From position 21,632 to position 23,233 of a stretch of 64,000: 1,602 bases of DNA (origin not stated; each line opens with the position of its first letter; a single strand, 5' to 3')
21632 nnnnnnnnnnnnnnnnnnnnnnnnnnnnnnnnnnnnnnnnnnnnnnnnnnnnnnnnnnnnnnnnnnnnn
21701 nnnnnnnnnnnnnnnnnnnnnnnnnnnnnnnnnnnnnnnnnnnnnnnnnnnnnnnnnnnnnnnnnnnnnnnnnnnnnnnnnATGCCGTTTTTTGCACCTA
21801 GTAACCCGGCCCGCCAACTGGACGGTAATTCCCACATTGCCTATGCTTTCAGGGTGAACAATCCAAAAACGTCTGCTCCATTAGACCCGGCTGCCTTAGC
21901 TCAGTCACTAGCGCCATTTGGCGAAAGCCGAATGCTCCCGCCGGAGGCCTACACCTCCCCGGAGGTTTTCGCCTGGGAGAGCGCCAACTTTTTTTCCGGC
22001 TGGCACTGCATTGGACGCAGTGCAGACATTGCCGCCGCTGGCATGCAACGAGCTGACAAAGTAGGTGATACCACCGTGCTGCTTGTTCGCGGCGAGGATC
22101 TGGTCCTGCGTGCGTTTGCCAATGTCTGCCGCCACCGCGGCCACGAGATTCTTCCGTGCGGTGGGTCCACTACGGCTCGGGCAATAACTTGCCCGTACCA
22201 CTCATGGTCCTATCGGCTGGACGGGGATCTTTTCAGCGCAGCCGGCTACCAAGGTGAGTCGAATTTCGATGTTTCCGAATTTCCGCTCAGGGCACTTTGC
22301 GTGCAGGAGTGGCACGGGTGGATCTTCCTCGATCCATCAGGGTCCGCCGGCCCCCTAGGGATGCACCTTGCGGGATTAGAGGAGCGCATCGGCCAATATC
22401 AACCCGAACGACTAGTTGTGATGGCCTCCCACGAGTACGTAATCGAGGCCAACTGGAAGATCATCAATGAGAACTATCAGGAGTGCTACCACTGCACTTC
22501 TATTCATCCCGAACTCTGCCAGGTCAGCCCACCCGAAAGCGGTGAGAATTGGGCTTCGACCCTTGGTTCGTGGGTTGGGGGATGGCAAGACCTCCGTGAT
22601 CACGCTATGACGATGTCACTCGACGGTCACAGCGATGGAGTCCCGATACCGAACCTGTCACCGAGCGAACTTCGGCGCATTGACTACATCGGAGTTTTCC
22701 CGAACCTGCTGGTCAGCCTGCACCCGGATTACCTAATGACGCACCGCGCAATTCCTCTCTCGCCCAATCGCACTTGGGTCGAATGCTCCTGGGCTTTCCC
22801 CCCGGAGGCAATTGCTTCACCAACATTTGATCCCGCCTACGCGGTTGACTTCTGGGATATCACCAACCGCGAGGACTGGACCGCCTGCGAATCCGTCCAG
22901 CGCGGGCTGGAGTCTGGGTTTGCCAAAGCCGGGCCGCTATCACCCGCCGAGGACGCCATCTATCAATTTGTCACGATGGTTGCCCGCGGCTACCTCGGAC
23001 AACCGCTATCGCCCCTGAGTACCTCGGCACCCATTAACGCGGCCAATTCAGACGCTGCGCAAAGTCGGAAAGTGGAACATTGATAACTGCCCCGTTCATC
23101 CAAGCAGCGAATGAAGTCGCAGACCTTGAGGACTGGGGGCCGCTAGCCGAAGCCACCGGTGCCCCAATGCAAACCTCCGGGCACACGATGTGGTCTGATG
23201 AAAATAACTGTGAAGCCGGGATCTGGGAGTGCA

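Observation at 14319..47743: Concentration of five different oxidative or folate-dependent N-demethylase-type enzymes with no visible Rieske reductase partner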

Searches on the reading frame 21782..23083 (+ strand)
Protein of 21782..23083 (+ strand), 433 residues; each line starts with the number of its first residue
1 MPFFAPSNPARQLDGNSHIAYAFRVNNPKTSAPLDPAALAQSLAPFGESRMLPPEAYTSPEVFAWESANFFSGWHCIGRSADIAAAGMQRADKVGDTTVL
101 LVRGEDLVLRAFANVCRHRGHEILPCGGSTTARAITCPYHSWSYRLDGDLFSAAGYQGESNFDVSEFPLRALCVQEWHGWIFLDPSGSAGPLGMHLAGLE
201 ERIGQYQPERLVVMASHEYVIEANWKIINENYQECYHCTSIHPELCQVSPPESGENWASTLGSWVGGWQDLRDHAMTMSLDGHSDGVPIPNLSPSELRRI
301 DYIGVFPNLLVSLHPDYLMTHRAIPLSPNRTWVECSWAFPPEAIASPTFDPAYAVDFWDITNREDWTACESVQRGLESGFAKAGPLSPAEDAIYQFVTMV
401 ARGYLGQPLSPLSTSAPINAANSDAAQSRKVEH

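Call 3: search_protein_families(library=pfam, proteins=[window:21782-23083:+])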
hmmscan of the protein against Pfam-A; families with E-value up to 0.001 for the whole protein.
window:21782-23083:+ (433 aa): 2 families
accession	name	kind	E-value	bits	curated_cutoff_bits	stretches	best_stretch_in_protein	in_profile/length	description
PF00848.25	Ring_hydroxyl_A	-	2.2e-50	171.9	24.9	1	209-402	2-204/208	Ring hydroxylating alpha subunit (catalytic domain)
PF00355.32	Rieske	-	1.1e-14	54.5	20.3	1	74-152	2-77/88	Rieske [2Fe-2S] domain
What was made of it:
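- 21782..23083 (+): Rieske1: Group V Rieske oxygenase alpha subunit, no beta subunit. Rieske plus Ring_hydroxyl_A (call 3).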

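Call 9: search_protein_families(library=ncbifam, proteins=[window:21782-23083:+], max_evalue=0.00001)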
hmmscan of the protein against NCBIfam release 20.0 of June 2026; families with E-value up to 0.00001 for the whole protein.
window:21782-23083:+ (433 aa): 5 families
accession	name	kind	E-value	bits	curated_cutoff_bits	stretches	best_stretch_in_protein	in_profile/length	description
NF058607.1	GlBtMonoOxGbcA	equivalog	9.9e-51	172.5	670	2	39-246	20-226/420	glycine betaine monooxygenase oxygenase subunit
NF042946.1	3PPDioc_HcaE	equivalog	3.8e-20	72.3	830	1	52-263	16-235/450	3-phenylpropionate/cinnamic acid dioxygenase subunit alpha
NF041684.1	ant_diox_AndAc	equivalog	6e-20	71.2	750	1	49-242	20-222/418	anthranilate 1,2-dioxygenase large subunit AndAc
TIGR03229.1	benzo_1_2_benA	equivalog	1.8e-15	56.8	780.95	1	55-244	19-217/433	benzoate 1,2-dioxygenase large subunit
TIGR03228.1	anthran_1_2_A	equivalog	1.8e-14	53.3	671.9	1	56-243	20-214/438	anthranilate 1,2-dioxygenase large subunit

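Call 12: search_solved_structures(query=window:21782-23083:+, max_evalue=0.00001, show_alignments=1)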
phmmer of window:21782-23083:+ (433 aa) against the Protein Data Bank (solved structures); distinct sequences matched with E-value up to 0.00001: 30.
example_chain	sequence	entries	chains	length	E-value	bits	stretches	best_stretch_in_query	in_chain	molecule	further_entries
4qup_A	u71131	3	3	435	1.8e-40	142.5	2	51-251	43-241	Monoxygenase; demethylase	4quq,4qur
3vca_A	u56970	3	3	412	1.9e-40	142.3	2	52-251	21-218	Ring-hydroxylating dioxygenase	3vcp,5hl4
6y8j_A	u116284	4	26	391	1.1e-38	136.6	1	52-274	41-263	Carnitine monooxygenase oxygenase subunit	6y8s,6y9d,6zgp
6y9c_A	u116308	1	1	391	1.9e-37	132.5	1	52-274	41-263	Carnitine monooxygenase oxygenase subunit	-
3n0q_A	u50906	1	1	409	1.6e-34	122.8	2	52-252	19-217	Putative aromatic-ring hydroxylating dioxygenase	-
9jp5_A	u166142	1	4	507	1.1e-18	70.6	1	50-248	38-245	Phthalate 3,4-dioxygenase alpha subunit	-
8k0a_A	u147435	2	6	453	2.3e-18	69.6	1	51-286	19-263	3-phenylpropionate/cinnamic acid dioxygenase subunit alpha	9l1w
9o71_A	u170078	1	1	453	8.6e-17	64.4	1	54-243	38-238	Phenylpropionate dioxygenase-like ring-hydroxylating dioxygenase large terminal subunit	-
7yls_B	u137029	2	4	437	1.2e-16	63.9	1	54-243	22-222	Rieske (2Fe-2S) domain protein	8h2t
3en1_A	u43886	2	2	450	8e-16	61.2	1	51-242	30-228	Benzene 1,2-dioxygenase subunit alpha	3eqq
1uli_A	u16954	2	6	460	9.7e-16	60.9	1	51-240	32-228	biphenyl dioxygenase large subunit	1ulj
5aeu_A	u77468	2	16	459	1.5e-15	60.3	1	48-252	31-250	BIPHENYL DIOXYGENASE SUBUNIT ALPHA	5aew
2xsh_A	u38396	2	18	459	1.5e-15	60.3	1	48-252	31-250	BIPHENYL DIOXYGENASE SUBUNIT ALPHA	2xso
2xr8_A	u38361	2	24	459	1.5e-15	60.3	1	48-252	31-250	BIPHENYL DIOXYGENASE SUBUNIT ALPHA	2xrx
2yfi_A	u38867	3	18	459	1.6e-15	60.2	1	48-252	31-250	BIPHENYL DIOXYGENASE SUBUNIT ALPHA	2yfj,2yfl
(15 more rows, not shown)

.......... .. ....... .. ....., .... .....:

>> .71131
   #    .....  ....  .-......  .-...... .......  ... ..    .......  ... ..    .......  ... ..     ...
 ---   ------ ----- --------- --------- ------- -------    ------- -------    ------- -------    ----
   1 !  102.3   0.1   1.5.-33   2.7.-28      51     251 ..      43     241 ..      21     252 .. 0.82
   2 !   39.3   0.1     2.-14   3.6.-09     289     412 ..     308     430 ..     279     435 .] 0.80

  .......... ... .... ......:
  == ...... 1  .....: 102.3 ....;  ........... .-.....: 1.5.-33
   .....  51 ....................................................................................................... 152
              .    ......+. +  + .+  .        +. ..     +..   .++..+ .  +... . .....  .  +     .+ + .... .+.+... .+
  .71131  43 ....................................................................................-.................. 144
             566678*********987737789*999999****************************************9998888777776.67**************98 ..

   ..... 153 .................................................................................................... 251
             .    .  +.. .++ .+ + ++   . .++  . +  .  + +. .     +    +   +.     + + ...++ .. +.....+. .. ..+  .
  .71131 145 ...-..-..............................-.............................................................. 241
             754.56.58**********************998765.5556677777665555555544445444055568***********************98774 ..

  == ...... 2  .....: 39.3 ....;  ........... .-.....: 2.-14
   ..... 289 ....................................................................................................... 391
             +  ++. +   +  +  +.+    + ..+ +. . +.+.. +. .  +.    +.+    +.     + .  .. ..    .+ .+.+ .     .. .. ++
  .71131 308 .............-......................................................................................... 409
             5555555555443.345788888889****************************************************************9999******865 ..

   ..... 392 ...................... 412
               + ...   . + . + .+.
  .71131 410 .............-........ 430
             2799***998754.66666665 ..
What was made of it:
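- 21782..23083 (+): PDB best hits are Stc2 and CntA (call 12).
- Closest known: Stachydrine demethylase Stc2 with Stc4/Stc3, and StcD. Same: Best or near-best PDB match for Rieske1 (3vca and 4qup, E 2e-40; call 12).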

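Call 14: find_homologous_proteins(query=window:21782-23083:+, max_evalue=1e-20)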
Query window:21782-23083:+ (433 aa): 6213 proteins with E <= 1e-20 among 8000 candidates; the best 120 are listed.
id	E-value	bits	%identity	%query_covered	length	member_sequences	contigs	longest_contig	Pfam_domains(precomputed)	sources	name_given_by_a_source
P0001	5.2e-246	835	84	97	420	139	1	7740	PF00355.33,PF00848.26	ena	-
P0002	2.1e-242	823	82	97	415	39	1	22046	PF00355.33,PF00848.26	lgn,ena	-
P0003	5.1e-215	733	78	90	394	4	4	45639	PF00355.33,PF00848.26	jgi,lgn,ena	-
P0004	9.8e-215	732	78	90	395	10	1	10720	PF00355.33,PF00848.26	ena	-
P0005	2.1e-214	731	78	90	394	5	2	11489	PF00355.33,PF00848.26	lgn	-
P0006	3.1e-211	720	76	91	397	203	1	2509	PF00355.33,PF00848.26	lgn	-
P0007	1.4e-210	718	76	91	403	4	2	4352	PF00355.33,PF00848.26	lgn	-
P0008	4.7e-209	713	76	89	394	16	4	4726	PF00355.33,PF00848.26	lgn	-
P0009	1.7e-208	711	76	91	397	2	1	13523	PF00355.33,PF00848.26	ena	-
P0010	1.3e-207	708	76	89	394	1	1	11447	PF00355.33,PF00848.26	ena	-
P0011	2.8e-207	707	76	89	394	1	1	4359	PF00355.33,PF00848.26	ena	-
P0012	9.0e-207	706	75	91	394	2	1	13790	PF00355.33,PF00848.26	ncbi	ncbi:MAG: aromatic ring-hydroxylating oxygenase subunit alpha [Candidatus Nanopelagicales bacterium]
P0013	1.0e-206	705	76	89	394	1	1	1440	PF00355.33,PF00848.26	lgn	-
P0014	2.5e-206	704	78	88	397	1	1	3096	PF00355.33,PF00848.26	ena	-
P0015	2.6e-206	704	75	89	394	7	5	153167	PF00355.33,PF00848.26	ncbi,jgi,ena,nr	ncbi:MAG: aromatic ring-hydroxylating dioxygenase subunit alpha [Actinobacteria bacterium]|nr:aromat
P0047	3.8e-179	614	68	84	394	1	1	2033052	PF00355.33,PF00848.26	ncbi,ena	-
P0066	1.5e-169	583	65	86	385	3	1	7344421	PF00355.33,PF00848.26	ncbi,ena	-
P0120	1.5e-157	543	60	89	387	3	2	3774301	PF00355.33,PF00848.26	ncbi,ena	-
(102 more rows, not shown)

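Call 15: find_encoding_contigs(protein=P0015, flank=10000, max_places=3)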
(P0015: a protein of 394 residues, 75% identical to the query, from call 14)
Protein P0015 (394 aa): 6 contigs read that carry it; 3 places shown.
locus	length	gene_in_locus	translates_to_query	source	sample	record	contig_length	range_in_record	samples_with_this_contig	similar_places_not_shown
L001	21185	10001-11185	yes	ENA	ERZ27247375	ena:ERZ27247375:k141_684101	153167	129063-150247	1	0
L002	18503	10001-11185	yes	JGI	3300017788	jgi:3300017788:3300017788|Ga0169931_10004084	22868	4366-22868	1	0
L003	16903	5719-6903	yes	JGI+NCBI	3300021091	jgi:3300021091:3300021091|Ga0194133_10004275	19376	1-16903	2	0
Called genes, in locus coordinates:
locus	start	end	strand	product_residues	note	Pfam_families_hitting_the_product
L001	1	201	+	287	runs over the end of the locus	PF00520:Ion_trans, PF07885:Ion_trans_2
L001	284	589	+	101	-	PF11662:DUF3263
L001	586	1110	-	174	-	-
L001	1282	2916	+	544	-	PF00118:Cpn60_TCP1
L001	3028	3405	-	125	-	PF02661:Fic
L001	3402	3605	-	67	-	-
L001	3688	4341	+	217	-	PF09365:DUF2461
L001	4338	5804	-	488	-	PF00202:Aminotran_3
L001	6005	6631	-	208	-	PF00440:TetR_N, PF17932:TetR_C_24 (faint), PF13977:TetR_C_6, PF16925:TetR_C_13 (faint)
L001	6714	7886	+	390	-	PF02771:Acyl-CoA_dh_N, PF02770:Acyl-CoA_dh_M, PF00441:Acyl-CoA_dh_1, PF08028:Acyl-CoA_dh_2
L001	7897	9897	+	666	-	PF02629:CoA_binding (weak), PF13380:CoA_binding_2, PF13607:Succ_CoA_lig, PF13549:ATP-grasp_5, PF08442:ATP-grasp_2 (faint)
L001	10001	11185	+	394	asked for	PF00355:Rieske, PF00848:Ring_hydroxyl_A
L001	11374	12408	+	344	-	-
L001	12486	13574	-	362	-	PF00005:ABC_tran, PF13304:AAA_21 (faint), PF08402:TOBE_2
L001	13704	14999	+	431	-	PF01547:SBP_bac_1, PF13416:SBP_bac_8, PF13343:SBP_bac_6 (weak)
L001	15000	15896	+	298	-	PF00528:BPD_transp_1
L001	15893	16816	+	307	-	PF00528:BPD_transp_1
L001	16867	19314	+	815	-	PF00890:FAD_binding_2 (faint), PF01266:DAO, PF01494:FAD_binding_3 (faint), PF07992:Pyr_redox_2 (faint), PF13450:NAD_binding_8 (faint), PF01571:GCV_T, PF08669:GCV_T_C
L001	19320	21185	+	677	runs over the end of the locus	PF00724:Oxidored_FMN, PF00070:Pyr_redox (faint), PF00890:FAD_binding_2 (weak), PF07992:Pyr_redox_2, PF13450:NAD_binding_8 (weak), PF13738:Pyr_redox_3 (faint), PF22620:OYE-like_second_a-b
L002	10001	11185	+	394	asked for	PF00355:Rieske, PF00848:Ring_hydroxyl_A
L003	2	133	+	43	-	?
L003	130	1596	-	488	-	PF00202:Aminotran_3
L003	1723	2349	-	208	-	PF00440:TetR_N, PF13977:TetR_C_6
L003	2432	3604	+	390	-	PF02771:Acyl-CoA_dh_N, PF02770:Acyl-CoA_dh_M, PF00441:Acyl-CoA_dh_1, PF08028:Acyl-CoA_dh_2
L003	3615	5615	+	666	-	PF02629:CoA_binding (weak), PF13380:CoA_binding_2, PF13607:Succ_CoA_lig, PF13549:ATP-grasp_5, PF08442:ATP-grasp_2 (faint)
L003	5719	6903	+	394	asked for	PF00355:Rieske, PF00848:Ring_hydroxyl_A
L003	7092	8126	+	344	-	-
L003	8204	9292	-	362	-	PF00005:ABC_tran, PF13304:AAA_21 (faint), PF08402:TOBE_2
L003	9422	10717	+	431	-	PF01547:SBP_bac_1, PF13416:SBP_bac_8, PF13343:SBP_bac_6 (weak)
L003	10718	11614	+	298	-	PF00528:BPD_transp_1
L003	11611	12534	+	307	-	PF00528:BPD_transp_1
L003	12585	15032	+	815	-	PF00890:FAD_binding_2 (faint), PF01266:DAO, PF01494:FAD_binding_3 (faint), PF07992:Pyr_redox_2 (faint), PF13450:NAD_binding_8 (faint), PF01571:GCV_T, PF08669:GCV_T_C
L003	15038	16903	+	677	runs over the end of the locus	PF00724:Oxidored_FMN, PF00070:Pyr_redox (faint), PF00890:FAD_binding_2 (weak), PF07992:Pyr_redox_2, PF13450:NAD_binding_8 (weak), PF13738:Pyr_redox_3 (faint), PF22620:OYE-like_second_a-b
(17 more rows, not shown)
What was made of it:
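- OYE genes lie near the module in the L001/L003 contig family (call 15).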

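Call 16: find_encoding_contigs(protein=P0047, flank=10000, max_places=2)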
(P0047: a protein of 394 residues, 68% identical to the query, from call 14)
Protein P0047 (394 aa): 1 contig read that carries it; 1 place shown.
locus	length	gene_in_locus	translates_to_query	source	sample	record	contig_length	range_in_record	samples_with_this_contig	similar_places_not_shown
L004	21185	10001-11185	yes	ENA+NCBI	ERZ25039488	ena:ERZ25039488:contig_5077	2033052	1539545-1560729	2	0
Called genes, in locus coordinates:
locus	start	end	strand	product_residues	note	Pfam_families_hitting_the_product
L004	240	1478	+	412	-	PF00155:Aminotran_1_2, PF01053:Cys_Met_Meta_PP (weak)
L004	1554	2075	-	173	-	PF02834:LigT_PEase (weak), PF13563:2_5_RNA_ligase2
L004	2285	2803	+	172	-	-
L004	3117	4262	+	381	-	PF00962:A_deaminase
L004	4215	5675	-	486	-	PF00202:Aminotran_3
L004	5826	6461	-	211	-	PF00440:TetR_N, PF13977:TetR_C_6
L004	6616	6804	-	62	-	-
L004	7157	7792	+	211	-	PF00441:Acyl-CoA_dh_1, PF22924:ACOX_C_alpha1, PF08028:Acyl-CoA_dh_2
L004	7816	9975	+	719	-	PF02629:CoA_binding (weak), PF13380:CoA_binding_2, PF13607:Succ_CoA_lig, PF13549:ATP-grasp_5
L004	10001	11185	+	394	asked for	PF00355:Rieske, PF00848:Ring_hydroxyl_A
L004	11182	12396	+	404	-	PF01266:DAO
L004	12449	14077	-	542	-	PF01266:DAO, PF07992:Pyr_redox_2 (faint), PF12831:FAD_oxidored (weak), PF13450:NAD_binding_8, PF01593:Amino_oxidase (weak)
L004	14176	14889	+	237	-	PF00440:TetR_N, PF13977:TetR_C_6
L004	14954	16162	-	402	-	PF00005:ABC_tran, PF13304:AAA_21 (faint), PF08402:TOBE_2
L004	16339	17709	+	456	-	PF01547:SBP_bac_1, PF13416:SBP_bac_8, PF13343:SBP_bac_6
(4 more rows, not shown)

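Call 28: find_encoding_contigs(protein=P0066, flank=10000, max_places=1)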
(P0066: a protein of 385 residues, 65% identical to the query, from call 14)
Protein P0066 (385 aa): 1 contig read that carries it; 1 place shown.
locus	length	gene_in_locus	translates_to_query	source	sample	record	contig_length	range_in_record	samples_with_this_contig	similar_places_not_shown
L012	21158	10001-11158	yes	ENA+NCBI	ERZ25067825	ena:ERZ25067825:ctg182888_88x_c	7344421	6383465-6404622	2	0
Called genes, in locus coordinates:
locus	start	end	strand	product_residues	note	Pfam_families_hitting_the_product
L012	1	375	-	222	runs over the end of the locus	PF00072:Response_reg, PF00486:Trans_reg_C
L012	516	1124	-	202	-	PF13548:DUF4126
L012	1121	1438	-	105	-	PF12840:HTH_20, PF01022:HTH_5 (weak)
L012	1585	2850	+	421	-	PF00083:Sugar_tr, PF07690:MFS_1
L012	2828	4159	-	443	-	PF06081:ArAE_1, PF13515:FUSC_2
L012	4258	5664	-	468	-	PF00202:Aminotran_3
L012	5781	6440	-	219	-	PF00440:TetR_N, PF13977:TetR_C_6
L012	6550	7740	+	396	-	PF02771:Acyl-CoA_dh_N, PF02770:Acyl-CoA_dh_M, PF00441:Acyl-CoA_dh_1, PF22924:ACOX_C_alpha1 (weak), PF08028:Acyl-CoA_dh_2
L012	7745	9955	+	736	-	PF02629:CoA_binding (weak), PF13380:CoA_binding_2, PF13607:Succ_CoA_lig, PF13549:ATP-grasp_5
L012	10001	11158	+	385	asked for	PF00355:Rieske, PF00848:Ring_hydroxyl_A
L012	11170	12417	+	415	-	PF01266:DAO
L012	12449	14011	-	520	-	-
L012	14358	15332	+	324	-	PF00356:LacI, PF00532:Peripla_BP_1, PF13407:Peripla_BP_4, PF13377:Peripla_BP_3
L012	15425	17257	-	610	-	-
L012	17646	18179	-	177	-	-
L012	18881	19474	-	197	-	PF04542:Sigma70_r2, PF08281:Sigma70_r4_2, PF04545:Sigma70_r4 (weak)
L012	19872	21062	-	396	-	PF00005:ABC_tran, PF13304:AAA_21 (faint), PF08402:TOBE_2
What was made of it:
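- DMGDH-like and OYE genes are often nearby (calls 15, 16, 28).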

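Call 29: find_encoding_contigs(protein=P0120, flank=10000, max_places=1)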
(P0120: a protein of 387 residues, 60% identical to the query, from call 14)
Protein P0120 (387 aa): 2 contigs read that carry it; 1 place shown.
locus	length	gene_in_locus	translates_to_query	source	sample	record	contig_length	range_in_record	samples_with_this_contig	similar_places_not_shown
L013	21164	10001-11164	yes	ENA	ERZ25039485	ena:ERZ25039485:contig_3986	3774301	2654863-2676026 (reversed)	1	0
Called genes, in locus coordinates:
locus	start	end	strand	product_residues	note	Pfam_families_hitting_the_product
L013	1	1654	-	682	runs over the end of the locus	PF13380:CoA_binding_2, PF13607:Succ_CoA_lig, PF13549:ATP-grasp_5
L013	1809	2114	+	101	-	PF00440:TetR_N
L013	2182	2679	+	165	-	PF13977:TetR_C_6, PF16925:TetR_C_13 (weak)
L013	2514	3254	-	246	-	PF00005:ABC_tran, PF08402:TOBE_2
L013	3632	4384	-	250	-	PF00202:Aminotran_3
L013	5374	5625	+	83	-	-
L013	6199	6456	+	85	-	-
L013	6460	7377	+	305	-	PF00528:BPD_transp_1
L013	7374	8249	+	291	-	PF00528:BPD_transp_1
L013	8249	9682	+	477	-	PF00171:Aldedh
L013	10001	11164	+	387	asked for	PF00355:Rieske, PF00848:Ring_hydroxyl_A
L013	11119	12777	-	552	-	PF07969:Amidohydro_3, PF01979:Amidohydro_1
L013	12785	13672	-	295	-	PF00202:Aminotran_3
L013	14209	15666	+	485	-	PF00171:Aldedh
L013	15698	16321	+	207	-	PF13483:Lactamase_B_3, PF12706:Lactamase_B_2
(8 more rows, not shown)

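Call 34: find_related_loci(query=A2, collection=genome_contigs, flank=10000)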
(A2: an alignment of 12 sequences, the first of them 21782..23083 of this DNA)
Query A2 (433 aa) in genome_contigs; peptide patterns used: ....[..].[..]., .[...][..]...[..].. (x = any residue, [..] = any of these).
600 stretches matched a pattern (row limit reached: there are more); 597 encode a relative of the query (tblastn E <= 1e-3); the best 80 are kept; 80 distinct loci.
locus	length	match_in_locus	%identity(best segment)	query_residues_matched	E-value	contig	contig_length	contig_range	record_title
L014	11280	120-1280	77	32-420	0e+0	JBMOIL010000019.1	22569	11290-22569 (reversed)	MAG: Candidatus Nanopelagicales bacterium isolate Deming_bin.440 contig5615, whole genome shotgun sequence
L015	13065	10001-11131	62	32-408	2e-157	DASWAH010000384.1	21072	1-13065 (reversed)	MAG TPA_asm: Streptosporangiaceae bacterium isolate SMAG_U2650 k141_1254291, whole genome shotgun sequence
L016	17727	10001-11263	56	17-422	3e-154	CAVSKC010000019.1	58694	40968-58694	MAG: uncultured Actinomycetota bacterium isolate MFD09212.bin.2.128 genome assembly, contig: contig_99645, whole genome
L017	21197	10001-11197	58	26-428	2e-154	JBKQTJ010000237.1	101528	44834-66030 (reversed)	MAG: Streptosporangiaceae bacterium isolate MHr2D2E2F__bin_106 MHr2D2E2F_000000226345, whole genome shotgun sequence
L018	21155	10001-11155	59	32-428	7e-151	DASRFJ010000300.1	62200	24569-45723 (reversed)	MAG TPA_asm: Streptosporangiaceae bacterium isolate SMAG_U10029 k141_2425518, whole genome shotgun sequence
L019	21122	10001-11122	60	32-406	5e-150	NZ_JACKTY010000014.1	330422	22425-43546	Mycolicibacterium komossense strain DSM 44078 MKOMDSM44078_contig000014, whole genome shotgun sequence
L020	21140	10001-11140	58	29-407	1e-148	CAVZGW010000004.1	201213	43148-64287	MAG: uncultured Actinomycetes bacterium isolate MFD05512.bin.2.116 genome assembly, contig: contig_12921, whole genome s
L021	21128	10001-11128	60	32-407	2e-148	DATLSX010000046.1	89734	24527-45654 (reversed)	MAG TPA_asm: Streptosporangiaceae bacterium isolate SMAG_U13941 k141_745576, whole genome shotgun sequence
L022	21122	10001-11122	58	32-406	4e-148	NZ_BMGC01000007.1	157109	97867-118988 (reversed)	Gordonia jinhuaensis strain CGMCC 1.12827 sequence007, whole genome shotgun sequence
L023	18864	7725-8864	58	29-407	2e-147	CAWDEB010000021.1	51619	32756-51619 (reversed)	MAG: uncultured Actinomycetes bacterium isolate MFD05580.bin.2.24 genome assembly, contig: contig_32176, whole genome sh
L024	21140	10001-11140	58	30-409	2e-146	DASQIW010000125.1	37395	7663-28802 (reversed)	MAG TPA_asm: Streptosporangiaceae bacterium isolate SMAG_U11869 k141_6150275, whole genome shotgun sequence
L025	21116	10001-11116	57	32-406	1e-142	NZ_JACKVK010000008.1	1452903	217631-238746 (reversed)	Mycobacterium yunnanensis strain DSM 44838 MYUN-DSM44838DSM44838_contig000008, whole genome shotgun sequence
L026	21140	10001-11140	54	27-407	2e-141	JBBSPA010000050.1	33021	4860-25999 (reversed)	MAG: Propionibacteriales bacterium isolate LS6_sbin.44 LS6_sbin.44_K_1709682_L_33021_cov_15.0000, whole genome shotgun s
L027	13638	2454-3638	53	13-405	2e-137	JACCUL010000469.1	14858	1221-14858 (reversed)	MAG: Acidimicrobiia bacterium isolate MGR_bin99 SD2897-2912_k127_6839792, whole genome shotgun sequence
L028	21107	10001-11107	56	31-407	6e-137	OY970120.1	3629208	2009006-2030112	MAG: uncultured Actinomycetota bacterium isolate MFD01275.bin.c.22 genome assembly, chromosome: 1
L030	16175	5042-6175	53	32-407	6e-134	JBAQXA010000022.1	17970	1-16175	MAG: Nocardioides sp. isolate MFD10595_ilm_asm_bin2 k127_38607, whole genome shotgun sequence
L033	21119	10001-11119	53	30-414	4e-126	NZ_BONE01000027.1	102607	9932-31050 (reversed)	Asanoa siamensis strain NBRC 107932 sequence027, whole genome shotgun sequence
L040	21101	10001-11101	53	30-405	3e-123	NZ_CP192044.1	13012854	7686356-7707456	Dactylosporangium sp. CA-092794 chromosome, complete genome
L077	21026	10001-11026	38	49-390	3e-73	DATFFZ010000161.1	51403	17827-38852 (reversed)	MAG TPA_asm: Gemmatimonadaceae bacterium isolate SMAG_U8649 k141_2449700, whole genome shotgun sequence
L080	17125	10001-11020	37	52-390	2e-72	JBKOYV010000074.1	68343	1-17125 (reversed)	MAG: Gemmatimonadota bacterium isolate GB_HAYS_MAG_00051 GB_HAYS_000001602177, whole genome shotgun sequence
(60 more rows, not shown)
